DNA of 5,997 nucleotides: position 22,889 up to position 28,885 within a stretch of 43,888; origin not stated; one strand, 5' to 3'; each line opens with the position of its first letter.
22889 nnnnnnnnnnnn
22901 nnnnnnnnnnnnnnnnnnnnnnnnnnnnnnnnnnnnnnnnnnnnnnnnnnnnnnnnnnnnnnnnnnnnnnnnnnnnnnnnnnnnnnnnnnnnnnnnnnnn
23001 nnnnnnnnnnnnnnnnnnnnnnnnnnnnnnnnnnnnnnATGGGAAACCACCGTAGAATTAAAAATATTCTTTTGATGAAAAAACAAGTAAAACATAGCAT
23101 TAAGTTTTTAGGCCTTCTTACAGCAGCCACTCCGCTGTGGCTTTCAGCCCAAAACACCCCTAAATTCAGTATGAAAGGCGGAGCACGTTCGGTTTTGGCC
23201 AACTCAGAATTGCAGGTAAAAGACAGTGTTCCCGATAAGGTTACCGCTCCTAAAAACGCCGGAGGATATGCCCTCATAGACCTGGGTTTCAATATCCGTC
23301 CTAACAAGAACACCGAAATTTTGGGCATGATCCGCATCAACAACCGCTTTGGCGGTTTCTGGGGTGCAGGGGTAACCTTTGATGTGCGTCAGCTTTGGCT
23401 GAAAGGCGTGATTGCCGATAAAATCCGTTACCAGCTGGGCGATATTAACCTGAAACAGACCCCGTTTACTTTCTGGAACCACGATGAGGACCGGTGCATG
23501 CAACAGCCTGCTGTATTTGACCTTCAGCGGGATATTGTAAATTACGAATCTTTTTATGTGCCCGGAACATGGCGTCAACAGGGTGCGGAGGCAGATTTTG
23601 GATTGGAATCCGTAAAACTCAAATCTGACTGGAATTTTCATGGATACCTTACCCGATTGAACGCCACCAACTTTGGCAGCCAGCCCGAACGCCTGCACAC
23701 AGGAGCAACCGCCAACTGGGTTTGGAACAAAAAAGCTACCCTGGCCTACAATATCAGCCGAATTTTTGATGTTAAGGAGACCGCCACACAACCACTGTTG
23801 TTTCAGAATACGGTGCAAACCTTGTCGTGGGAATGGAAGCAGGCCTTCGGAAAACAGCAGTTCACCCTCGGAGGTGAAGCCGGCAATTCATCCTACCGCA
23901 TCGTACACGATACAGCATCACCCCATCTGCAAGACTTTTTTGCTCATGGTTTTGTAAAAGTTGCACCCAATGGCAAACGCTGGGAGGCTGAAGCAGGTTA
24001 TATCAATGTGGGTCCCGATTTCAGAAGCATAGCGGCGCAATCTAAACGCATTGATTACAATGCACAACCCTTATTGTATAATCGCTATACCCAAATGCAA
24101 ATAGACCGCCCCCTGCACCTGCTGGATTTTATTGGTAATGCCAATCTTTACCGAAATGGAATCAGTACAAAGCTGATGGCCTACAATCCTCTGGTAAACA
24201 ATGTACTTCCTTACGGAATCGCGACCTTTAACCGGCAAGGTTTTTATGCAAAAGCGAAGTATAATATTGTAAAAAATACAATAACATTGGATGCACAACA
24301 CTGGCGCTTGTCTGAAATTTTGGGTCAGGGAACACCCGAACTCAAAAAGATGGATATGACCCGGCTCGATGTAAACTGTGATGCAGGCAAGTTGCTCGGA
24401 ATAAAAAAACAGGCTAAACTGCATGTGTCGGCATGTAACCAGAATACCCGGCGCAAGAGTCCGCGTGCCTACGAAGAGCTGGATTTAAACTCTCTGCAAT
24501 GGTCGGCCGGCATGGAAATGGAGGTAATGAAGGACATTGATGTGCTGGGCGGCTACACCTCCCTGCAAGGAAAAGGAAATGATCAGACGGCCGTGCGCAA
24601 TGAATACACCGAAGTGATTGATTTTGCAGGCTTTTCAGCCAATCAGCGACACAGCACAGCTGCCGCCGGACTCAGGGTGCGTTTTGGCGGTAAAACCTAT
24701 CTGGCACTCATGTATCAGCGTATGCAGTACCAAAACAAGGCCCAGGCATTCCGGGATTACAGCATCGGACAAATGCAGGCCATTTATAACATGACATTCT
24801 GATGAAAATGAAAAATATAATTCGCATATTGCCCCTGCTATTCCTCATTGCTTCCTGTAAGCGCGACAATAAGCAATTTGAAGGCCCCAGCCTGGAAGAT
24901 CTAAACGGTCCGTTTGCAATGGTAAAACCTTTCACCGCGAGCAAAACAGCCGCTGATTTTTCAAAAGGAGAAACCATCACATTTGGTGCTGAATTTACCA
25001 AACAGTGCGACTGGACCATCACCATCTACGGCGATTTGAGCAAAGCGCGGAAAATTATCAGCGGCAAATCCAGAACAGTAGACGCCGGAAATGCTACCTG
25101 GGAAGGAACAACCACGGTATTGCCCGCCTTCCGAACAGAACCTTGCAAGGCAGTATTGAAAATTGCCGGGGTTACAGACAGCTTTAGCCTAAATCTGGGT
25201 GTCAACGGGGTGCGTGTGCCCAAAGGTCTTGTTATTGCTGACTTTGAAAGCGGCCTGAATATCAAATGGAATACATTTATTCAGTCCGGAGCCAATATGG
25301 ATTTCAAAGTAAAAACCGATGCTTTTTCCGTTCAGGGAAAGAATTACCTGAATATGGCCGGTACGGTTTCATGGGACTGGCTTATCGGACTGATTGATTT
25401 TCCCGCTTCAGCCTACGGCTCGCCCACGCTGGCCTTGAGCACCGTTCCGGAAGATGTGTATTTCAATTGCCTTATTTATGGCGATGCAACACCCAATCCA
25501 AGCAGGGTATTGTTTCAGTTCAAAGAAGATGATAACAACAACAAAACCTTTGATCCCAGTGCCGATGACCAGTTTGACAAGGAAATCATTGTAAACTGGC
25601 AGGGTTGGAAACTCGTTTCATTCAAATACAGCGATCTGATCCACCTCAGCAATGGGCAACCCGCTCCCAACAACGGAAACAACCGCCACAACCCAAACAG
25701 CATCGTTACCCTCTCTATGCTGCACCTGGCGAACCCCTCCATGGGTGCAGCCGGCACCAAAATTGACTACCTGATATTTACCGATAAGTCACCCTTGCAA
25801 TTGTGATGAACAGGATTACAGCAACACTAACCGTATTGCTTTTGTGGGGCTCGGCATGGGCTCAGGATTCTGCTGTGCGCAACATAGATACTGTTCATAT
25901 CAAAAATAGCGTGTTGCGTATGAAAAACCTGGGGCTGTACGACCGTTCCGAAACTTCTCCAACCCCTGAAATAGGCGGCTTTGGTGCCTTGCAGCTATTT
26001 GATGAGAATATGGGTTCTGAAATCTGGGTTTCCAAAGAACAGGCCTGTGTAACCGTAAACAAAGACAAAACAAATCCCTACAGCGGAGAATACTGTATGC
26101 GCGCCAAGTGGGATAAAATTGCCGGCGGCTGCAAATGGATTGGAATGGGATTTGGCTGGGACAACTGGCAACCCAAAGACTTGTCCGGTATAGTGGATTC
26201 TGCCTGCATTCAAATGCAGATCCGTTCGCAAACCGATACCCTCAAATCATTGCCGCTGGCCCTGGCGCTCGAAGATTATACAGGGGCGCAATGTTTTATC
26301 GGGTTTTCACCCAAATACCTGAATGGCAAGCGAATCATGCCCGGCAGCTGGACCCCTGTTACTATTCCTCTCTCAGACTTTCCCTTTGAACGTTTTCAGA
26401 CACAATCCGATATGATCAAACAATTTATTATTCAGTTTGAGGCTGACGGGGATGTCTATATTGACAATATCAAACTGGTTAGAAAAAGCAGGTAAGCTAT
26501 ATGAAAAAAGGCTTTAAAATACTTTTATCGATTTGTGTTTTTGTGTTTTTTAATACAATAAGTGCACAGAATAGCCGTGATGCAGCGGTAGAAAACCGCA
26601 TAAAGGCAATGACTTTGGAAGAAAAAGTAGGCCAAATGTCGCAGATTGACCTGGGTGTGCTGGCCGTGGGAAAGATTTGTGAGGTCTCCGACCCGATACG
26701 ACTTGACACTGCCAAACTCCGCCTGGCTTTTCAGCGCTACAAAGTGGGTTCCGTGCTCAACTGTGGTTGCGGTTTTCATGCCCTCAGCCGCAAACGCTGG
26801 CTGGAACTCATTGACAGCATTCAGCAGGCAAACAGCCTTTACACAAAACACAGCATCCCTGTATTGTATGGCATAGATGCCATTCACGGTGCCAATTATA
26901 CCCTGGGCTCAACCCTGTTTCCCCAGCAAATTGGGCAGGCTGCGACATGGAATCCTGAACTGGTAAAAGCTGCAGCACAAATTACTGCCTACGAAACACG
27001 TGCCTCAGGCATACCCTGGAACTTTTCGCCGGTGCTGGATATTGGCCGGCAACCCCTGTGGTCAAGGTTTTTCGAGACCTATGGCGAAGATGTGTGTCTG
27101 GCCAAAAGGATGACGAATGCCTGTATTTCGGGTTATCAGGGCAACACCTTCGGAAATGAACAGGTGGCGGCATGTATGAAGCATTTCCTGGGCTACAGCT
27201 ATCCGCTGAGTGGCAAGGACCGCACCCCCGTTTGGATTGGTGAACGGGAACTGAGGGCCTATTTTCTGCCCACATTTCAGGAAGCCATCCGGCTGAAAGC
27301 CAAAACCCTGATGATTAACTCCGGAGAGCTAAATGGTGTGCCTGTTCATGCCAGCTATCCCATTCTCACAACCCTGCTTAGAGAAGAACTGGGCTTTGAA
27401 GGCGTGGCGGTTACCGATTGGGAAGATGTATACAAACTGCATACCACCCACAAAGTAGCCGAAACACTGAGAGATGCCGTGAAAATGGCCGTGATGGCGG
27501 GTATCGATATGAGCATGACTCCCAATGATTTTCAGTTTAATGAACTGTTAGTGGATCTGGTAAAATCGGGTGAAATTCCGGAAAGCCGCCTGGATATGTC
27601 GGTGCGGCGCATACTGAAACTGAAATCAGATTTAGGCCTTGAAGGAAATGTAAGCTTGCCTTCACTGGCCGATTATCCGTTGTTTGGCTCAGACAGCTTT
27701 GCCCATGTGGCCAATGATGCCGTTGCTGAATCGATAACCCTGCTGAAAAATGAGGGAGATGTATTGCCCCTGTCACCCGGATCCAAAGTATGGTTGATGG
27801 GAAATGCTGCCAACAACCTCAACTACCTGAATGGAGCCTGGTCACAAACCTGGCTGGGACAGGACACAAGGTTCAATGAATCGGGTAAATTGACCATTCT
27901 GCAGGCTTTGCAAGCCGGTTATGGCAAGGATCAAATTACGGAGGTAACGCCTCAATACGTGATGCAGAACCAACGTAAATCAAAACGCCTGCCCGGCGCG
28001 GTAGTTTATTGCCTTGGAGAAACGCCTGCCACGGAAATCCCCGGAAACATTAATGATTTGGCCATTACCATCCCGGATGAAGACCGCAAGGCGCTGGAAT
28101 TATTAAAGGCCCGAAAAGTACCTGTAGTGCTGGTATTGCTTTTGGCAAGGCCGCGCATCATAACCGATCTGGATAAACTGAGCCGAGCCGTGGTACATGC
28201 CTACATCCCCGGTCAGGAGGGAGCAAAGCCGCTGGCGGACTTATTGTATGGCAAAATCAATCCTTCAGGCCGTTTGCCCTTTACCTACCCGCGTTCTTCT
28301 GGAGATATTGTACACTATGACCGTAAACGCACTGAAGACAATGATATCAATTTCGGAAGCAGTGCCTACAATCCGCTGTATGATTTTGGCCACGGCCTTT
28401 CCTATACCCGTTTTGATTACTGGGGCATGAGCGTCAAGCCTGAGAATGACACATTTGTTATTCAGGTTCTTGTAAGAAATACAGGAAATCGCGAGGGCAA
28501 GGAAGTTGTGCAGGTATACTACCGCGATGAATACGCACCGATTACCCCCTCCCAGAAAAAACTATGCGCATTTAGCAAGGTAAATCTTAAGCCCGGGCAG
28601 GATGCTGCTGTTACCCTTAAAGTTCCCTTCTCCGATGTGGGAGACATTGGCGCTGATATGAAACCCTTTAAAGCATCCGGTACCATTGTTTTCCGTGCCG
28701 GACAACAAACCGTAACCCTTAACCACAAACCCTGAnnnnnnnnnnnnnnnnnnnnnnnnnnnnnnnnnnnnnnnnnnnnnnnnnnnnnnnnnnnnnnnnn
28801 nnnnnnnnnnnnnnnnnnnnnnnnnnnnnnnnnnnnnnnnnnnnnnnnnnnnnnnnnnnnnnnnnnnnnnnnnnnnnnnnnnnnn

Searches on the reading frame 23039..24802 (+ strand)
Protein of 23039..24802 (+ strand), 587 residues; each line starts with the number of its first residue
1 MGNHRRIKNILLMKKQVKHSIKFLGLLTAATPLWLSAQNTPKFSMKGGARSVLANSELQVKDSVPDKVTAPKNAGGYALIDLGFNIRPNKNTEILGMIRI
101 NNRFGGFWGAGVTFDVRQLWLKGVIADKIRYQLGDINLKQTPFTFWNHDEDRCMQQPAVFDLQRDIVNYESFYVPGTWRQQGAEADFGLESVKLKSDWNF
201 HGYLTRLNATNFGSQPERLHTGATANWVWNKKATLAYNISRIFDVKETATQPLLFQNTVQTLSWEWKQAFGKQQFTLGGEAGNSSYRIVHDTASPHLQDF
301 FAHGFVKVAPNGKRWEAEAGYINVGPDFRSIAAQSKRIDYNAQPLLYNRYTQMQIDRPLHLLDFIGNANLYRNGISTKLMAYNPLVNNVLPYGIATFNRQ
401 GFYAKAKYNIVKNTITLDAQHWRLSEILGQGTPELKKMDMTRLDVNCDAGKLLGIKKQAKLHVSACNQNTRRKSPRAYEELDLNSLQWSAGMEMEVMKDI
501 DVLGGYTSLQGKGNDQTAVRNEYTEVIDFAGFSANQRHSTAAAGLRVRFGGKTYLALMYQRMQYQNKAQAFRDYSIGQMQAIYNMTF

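Call 9: search_protein_families(library=pfam, proteins=[window:23039-24802:+])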
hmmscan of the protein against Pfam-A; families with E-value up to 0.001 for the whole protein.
window:23039-24802:+ (587 aa): 0 families

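Call 10: search_protein_families(library=ncbifam, proteins=[window:23039-24802:+])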
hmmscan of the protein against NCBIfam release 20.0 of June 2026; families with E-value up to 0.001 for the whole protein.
window:23039-24802:+ (587 aa): 0 families

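Call 14: find_related_loci(query=window:23039-24802:+, collection=genome_contigs, flank=10000)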
Query window:23039-24802:+ (587 aa) in genome_contigs; peptide patterns used: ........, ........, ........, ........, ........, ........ (x = any residue, [..] = any of these).
52 stretches matched a pattern; 11 encode a relative of the query (tblastn E <= 1e-3); 9 distinct loci.
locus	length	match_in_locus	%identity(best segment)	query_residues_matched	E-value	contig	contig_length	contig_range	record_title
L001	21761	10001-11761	89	1-587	0e+0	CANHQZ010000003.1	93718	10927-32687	MAG: Flavobacteriales bacterium isolate RE-26jul17-157 genome assembly, contig: RE-26jul17-C193, whole genome shotgun se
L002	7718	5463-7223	66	1-587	0e+0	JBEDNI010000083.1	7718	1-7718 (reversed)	MAG: Bacteroidota bacterium isolate NASQAN2015_111_F_bin.21 scaffold_1419, whole genome shotgun sequence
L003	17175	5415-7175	67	1-587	0e+0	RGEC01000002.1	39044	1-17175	MAG: Bacteroidetes bacterium isolate WB6_2B_106 contig_100_1, whole genome shotgun sequence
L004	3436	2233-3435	86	1-401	0e+0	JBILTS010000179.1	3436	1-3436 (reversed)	MAG: Bacteroidia bacterium isolate ME2018-07-17_3300044591_group8_bin87 Rohwer_bin1023_scaffold_40097_c1, whole genome s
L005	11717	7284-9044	89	1-587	0e+0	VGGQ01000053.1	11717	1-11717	MAG: Bacteroidetes bacterium isolate K_DeepCast_35m_m2_065 K_DeepCast_35m_m2_065_Ga0194129_10008639, whole genome shotgu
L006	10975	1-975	87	263-587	0e+0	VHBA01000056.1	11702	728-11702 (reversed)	MAG: Sphingomonadales bacterium isolate M_surface_9_m1_271 M_surface_9_m1_271_Ga0194116_10007072, whole genome shotgun s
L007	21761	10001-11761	91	1-587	0e+0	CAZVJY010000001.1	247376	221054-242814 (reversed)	MAG TPA_asm: uncultured Flavobacteriaceae bacterium isolate SRP318679_co1_16 genome assembly, contig: NODE_17_length_247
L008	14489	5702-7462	68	1-587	0e+0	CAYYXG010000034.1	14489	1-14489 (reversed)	MAG TPA_asm: uncultured Flavobacteriaceae bacterium isolate SRP319275_co3_42 genome assembly, contig: NODE_4488_length_1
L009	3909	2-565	78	400-587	4e-98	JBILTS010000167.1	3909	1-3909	MAG: Bacteroidia bacterium isolate ME2018-07-17_3300044591_group8_bin87 Rohwer_bin1023_scaffold_31692_c1, whole genome s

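Call 41: search_solved_structures(query=L001:6829-8184:+, max_evalue=0.01)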
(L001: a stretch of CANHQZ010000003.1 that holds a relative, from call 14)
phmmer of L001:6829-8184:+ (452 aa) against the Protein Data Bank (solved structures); distinct sequences matched with E-value up to 0.01: 45.
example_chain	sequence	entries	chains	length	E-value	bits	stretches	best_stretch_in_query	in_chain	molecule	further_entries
9oro_A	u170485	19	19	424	4.7e-96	325.6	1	19-427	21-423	Glycoside hydrolase family 158 | GH158(Pro)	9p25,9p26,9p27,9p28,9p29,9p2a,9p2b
6pal_A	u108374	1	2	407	2.5e-67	230.9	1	33-429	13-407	Uncharacterized protein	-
4ypj_A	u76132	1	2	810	4.3e-07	32.3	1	48-166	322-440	Beta galactosidase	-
9bey_A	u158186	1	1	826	9.1e-07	31.3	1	52-193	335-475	GH2 beta-galactosidase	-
8q2h_A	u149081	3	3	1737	1.2e-06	30.8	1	48-166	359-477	beta-galactosidase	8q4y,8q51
5t98_A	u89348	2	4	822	1.6e-06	30.5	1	52-193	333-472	Glycoside Hydrolase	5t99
7cwd_A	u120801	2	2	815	4.2e-06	29.1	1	52-167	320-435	beta-glalactosidase | beta-galactosidase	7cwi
3gm8_A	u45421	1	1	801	9.1e-06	28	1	52-207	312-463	Glycoside hydrolase family 2, candidate beta-glycosidase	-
6mvg_A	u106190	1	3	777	1e-05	27.8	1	52-190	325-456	beta-glucuronidase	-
6u7j_A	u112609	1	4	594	2.6e-05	26.5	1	53-173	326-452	Beta-glucuronidase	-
5c70_A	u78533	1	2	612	2.7e-05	26.4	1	75-303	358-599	Glucuronidase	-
6lem_B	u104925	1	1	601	0.00015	23.9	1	67-168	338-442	Beta-D-glucuronidase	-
6lej_B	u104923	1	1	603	0.00016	23.9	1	67-168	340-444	Beta-D-glucuronidase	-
6leg_A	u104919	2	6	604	0.00016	23.9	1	67-168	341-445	Beta-D-glucuronidase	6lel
3k4a_A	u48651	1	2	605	0.00016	23.9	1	67-168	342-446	Beta-glucuronidase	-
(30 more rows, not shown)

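Call 43: search_solved_structures(query=window:23075-24802:+, max_evalue=1)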
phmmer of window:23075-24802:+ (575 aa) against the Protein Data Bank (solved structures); distinct sequences matched with E-value up to 1: 0.

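Call 62: find_homologous_proteins(query=window:23075-24802:+, max_evalue=0.00001)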
Query window:23075-24802:+ (575 aa): 695 proteins with E <= 0.00001 among 7804 candidates; the best 120 are listed.
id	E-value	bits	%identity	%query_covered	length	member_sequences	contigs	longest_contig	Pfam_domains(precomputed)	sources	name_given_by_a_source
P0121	0.0e+0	1294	97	100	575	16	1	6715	-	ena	-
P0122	0.0e+0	1224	91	100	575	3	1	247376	-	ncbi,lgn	-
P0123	0.0e+0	1223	89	100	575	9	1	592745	-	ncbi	ncbi:MAG: hypothetical protein ACK5FT_03080 [Sphingomonadales bacterium]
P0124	0.0e+0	1223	90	100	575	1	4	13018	-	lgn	-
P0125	0.0e+0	1222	90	100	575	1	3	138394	-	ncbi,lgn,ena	-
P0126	0.0e+0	1215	90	100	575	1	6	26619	-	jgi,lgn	-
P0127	0.0e+0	1215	90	100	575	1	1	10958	-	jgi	-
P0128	0.0e+0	1214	90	100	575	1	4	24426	-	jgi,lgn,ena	-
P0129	0.0e+0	1214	90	100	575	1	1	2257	-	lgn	-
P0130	0.0e+0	1213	90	100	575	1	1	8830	-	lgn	-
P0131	0.0e+0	1213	90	100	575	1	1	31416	-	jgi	-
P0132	0.0e+0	1211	89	100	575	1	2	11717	-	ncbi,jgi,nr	ncbi:MAG: hypothetical protein FJY15_05885 [Bacteroidetes bacterium]|nr:hypothetical protein [Bacter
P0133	0.0e+0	1211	89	100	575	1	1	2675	-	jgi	-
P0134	0.0e+0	1210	89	100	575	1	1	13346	-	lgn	-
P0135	0.0e+0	1208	89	100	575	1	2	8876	-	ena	-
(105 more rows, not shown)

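Call 72: predict_structure(alignment_id=A4)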
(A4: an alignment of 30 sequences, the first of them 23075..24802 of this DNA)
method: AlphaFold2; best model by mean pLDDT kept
length: 575 residues; sequences in the alignment: 30
mean_pLDDT: 67.4   pTM: 0.63
mean pLDDT of the five models: 67.4, 66.0, 62.1, 59.6, 58.5
residues with pLDDT >= 90: 151; 70-90: 184; 50-70: 59; < 50: 181
segments of 3 or more residues with pLDDT < 50: 1-15, 18-168, 332-343
pLDDT, mean of each block of 10 residues (from residue 1): 44 49 35 23 28 31 25 29 27 25 25 27 34 37 42 33 41 72 83 66 76 90 93 76 91 93 95 88 90 94 94 86 56 44 52 53 67 81 88 92 93 84 92 92 89 94 81 94 91 92 81 78 87 86 86 74 77 65
secondary structure, 60 per line:
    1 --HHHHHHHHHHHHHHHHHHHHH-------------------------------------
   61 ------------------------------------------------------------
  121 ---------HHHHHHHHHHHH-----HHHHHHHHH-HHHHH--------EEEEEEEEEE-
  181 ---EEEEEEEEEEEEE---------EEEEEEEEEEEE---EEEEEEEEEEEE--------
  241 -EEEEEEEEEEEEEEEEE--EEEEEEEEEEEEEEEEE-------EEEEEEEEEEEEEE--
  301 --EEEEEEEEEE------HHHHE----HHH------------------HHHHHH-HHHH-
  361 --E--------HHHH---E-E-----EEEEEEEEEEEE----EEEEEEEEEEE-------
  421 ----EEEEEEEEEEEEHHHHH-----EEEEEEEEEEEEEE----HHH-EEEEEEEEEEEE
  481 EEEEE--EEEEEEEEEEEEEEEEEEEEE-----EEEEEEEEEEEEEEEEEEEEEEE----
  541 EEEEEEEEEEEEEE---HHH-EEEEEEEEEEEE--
elements in order: H3-23 H130-141 H147-155 H157-161 E170-179 E184-196 E206-217 E221-232 E242-258 E261-277 E285-298 E303-312 H319-322 H349-354 H356-359 H372-375 E387-398 E403-413 E425-436 H437-441 E447-460 E469-485 E488-508 E514-536 E541-554 E562-573

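Call 74: fold_search(model_id=the predicted structure, library=pdb)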
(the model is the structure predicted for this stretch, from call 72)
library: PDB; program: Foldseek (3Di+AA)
matches with E <= 10: 820; with E <= 0.001: 11
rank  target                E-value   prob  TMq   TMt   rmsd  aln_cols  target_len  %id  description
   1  6h7v_A                1.6e-04  1.00  0.32  0.28  13.4       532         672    9  Crystal structure of BauA, the Ferric preacinetobactin receptor from Acinetobacter baumannii (released 2018-10-10)
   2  8ae1_A                2.2e-04  1.00  0.25  0.17  15.0       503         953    9  Structure of trimeric SlpA outer membrane protein (released 2022-11-30)
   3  7zgx_A                3.9e-04  0.96  0.19  0.13  19.7       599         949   10  S-layer Deinoxanthin Binding Complex, C1 symmetry (released 2022-07-13)
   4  8bnz_P                4.6e-04  0.57  0.10  0.15  26.9       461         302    6  BAM-EspP complex structure with BamA-G431C/EspP-N1293C mutations in nanodisc (released 2023-04-26)
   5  9a32_MODEL_1_A        6.2e-04  0.99  0.23  0.33  16.1       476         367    9  Model of E. coli OmpC by in-cell photo-crosslinking MS and deep learning (released 2023-02-24)
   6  6h7f_A                6.6e-04  1.00  0.33  0.29  13.5       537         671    9  Crystal structure of BauA, the Ferric preacinetobactin receptor from Acinetobacter baumannii in complex with Fe3+-Prea (released 2018-10-10)
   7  9oaa_T                6.6e-04  1.00  0.35  0.25  18.5       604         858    9  The structure of TdfH from Neisseria gonorrhoeae (released 2026-01-21)
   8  6z9y_D                6.6e-04  1.00  0.30  0.27  13.2       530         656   10  Copper transporter OprC (released 2021-06-30)
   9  3efm                  8.5e-04  1.00  0.31  0.32  16.6       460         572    6  Structure of the alcaligin outer membrane recepteur FauA from Bordetella pertussis (released 2009-03-31)
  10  5oyk                  9.0e-04  1.00  0.27  0.43  13.1       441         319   10  Outer-membrane expressed OmpT of Vibrio cholerae (released 2018-04-25)
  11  1nqg                  9.5e-04  1.00  0.38  0.37   8.0       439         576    9  OUTER MEMBRANE COBALAMIN TRANSPORTER (BTUB) FROM E. COLI, WITH BOUND CALCIUM (released 2003-04-29)
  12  6h7v_B                1.5e-03  1.00  0.32  0.28  13.2       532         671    9  Crystal structure of BauA, the Ferric preacinetobactin receptor from Acinetobacter baumannii (released 2018-10-10)
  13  6z8z_B                1.5e-03  0.99  0.30  0.28  12.3       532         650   10  Copper transporter OprC (released 2021-06-09)
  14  7q5c                  1.6e-03  1.00  0.23  0.45  13.0       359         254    9  Crystal structure of OmpG in space group 96 (released 2022-11-16)
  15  6z8r_A                1.6e-03  0.98  0.29  0.26  12.8       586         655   10  Copper transporter OprC (released 2021-06-09)
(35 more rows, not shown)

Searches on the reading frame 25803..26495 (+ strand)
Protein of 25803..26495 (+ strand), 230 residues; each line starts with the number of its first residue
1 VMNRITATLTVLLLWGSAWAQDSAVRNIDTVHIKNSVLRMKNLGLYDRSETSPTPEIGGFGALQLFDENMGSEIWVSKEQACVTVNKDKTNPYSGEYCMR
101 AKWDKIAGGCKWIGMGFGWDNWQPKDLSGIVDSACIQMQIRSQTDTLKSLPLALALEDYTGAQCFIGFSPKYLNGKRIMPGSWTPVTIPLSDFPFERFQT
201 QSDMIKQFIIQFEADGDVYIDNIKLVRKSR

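Call 9: search_protein_families(library=pfam, proteins=[window:25803-26495:+])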
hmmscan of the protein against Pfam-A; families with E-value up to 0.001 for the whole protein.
window:25803-26495:+ (230 aa): 1 family
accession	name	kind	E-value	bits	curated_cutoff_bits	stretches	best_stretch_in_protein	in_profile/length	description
PF18329.7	SGBP_B_XBD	-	2.5e-06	28.2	26.4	1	66-227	11-186/186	Surface glycan-binding protein B xyloglucan binding domain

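Call 10: search_protein_families(library=ncbifam, proteins=[window:25803-26495:+])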
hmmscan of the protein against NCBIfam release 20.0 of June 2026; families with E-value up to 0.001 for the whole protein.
window:25803-26495:+ (230 aa): 0 families

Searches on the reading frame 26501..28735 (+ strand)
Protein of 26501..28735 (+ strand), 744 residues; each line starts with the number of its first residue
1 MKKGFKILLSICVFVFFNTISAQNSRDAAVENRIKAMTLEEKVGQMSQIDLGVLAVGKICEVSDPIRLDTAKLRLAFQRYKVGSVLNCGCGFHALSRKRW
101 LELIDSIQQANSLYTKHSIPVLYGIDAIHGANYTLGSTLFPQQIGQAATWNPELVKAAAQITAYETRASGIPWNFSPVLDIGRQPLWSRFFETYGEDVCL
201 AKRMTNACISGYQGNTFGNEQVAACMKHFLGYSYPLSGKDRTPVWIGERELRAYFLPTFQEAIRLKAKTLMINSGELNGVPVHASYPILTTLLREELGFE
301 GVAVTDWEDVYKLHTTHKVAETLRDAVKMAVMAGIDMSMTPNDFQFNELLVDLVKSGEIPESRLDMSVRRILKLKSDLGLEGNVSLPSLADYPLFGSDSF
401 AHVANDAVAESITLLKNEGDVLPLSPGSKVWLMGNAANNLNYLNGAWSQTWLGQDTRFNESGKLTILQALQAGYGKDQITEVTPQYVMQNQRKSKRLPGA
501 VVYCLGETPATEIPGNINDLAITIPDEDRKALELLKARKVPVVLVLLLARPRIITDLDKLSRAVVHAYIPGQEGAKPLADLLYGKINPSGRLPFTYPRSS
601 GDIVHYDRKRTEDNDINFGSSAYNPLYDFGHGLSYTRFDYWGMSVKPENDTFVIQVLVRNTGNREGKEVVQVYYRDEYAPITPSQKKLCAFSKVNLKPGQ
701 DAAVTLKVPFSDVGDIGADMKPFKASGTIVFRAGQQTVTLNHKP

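Call 9: search_protein_families(library=pfam, proteins=[window:26501-28735:+])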
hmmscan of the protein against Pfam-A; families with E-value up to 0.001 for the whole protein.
window:26501-28735:+ (744 aa): 3 families
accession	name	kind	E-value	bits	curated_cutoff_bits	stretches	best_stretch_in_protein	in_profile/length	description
PF00933.27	Glyco_hydro_3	-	2.3e-66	224.9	27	1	38-374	1-316/316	Glycosyl hydrolase family 3 N terminal domain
PF01915.27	Glyco_hydro_3_C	-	1.8e-33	116.6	31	1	412-635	1-200/200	Glycosyl hydrolase family 3 C-terminal domain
PF14310.12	Fn3-like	-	1.3e-09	38.4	25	1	668-727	1-61/71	Fibronectin type III-like domain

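Call 10: search_protein_families(library=ncbifam, proteins=[window:26501-28735:+])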
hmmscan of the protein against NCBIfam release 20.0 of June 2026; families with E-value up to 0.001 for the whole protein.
window:26501-28735:+ (744 aa): 8 families
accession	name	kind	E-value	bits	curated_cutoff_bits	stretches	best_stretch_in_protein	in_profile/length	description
NF052331.1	Bet13-16Glucosase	equivalog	3.1e-113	379.4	1330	2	25-448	11-410/750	exo-beta-d-1,3/1,6-glucosidase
NF011678.0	PRK15098.1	equivalog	8.6e-103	345.2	666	2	19-450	27-433/765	beta-glucosidase BglX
NF052329.1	XyloArabinsidase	equivalog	1.3e-101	340.9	1050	1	30-736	6-718/750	beta-xylosidase/alpha-l-arabinosidase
NF041579.1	betaxyl_Flavo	equivalog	1.2e-82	278.2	1350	1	106-734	52-700/716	beta-xylosidase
NF041776.1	xylosidase_Xyl3A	equivalog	1e-79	268.5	1250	2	126-447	53-393/846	xylan 1,4-beta-xylosidase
NF041610.1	alph_arabinopyran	equivalog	3.8e-59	200.6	1300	1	133-708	54-612/738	exo-alpha-(1->6)-L-arabinopyranosidase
NF052330.1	BetGlucosiCelf0468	equivalog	1.2e-54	185.9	1300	2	136-445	53-353/817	beta-d-glucosidase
NF003740.0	PRK05337.1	equivalog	7e-09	35.3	207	1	150-369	95-309/340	beta-N-acetylhexosaminidase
